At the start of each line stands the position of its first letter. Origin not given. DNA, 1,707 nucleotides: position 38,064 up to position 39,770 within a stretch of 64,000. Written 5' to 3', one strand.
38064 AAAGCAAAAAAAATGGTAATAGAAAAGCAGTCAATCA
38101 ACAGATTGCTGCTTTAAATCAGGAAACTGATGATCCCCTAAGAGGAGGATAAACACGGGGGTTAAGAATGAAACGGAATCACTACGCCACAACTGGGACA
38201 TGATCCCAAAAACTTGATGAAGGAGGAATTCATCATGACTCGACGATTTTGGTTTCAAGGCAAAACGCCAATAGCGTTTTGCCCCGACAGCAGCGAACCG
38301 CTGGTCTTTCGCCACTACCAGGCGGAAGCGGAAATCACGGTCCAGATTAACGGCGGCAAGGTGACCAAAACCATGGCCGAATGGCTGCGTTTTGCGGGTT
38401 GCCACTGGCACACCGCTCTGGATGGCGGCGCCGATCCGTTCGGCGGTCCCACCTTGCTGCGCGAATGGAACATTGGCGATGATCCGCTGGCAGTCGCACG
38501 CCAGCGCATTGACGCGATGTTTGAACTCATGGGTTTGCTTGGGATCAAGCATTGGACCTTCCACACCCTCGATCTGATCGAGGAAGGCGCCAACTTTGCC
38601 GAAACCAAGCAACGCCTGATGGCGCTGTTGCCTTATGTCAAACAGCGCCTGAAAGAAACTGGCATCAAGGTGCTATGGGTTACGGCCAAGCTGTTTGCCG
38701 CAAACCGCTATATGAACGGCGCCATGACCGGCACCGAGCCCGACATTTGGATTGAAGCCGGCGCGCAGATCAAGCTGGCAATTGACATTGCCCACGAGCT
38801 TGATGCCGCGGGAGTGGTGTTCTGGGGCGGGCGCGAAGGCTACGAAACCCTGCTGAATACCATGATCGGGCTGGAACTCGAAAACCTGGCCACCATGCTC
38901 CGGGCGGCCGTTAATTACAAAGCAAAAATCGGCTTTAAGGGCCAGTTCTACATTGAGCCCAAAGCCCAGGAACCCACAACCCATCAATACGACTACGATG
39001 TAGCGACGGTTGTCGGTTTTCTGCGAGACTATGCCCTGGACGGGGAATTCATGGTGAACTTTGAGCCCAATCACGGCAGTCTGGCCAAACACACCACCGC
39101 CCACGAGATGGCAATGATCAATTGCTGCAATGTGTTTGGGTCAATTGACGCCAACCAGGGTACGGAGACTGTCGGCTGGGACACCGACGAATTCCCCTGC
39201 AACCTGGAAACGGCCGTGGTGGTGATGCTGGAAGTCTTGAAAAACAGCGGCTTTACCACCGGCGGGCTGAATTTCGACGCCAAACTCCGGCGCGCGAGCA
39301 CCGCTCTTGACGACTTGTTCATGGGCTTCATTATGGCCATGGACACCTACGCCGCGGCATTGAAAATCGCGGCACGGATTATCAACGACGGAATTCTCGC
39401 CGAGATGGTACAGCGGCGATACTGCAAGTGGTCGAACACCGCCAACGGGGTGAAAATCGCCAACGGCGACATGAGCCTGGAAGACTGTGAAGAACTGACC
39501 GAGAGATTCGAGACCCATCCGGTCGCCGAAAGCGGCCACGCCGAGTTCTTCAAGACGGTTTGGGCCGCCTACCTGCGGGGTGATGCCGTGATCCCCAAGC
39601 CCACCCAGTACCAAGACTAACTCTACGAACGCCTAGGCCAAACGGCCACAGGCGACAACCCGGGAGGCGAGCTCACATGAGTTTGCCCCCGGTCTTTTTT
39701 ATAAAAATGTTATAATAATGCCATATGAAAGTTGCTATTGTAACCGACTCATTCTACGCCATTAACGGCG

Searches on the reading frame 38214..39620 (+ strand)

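Call 67: search_protein_families(library=pfam, proteins=[window:38214-39620:+], max_evalue=0.001)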
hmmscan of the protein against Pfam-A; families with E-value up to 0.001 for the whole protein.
window:38214-39620:+ (468 aa): 1 family
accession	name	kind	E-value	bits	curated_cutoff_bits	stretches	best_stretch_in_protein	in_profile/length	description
PF01261.30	AP_endonuc_2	-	3.6e-06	27.3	31.1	1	141-259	32-136/249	Xylose isomerase-like TIM barrel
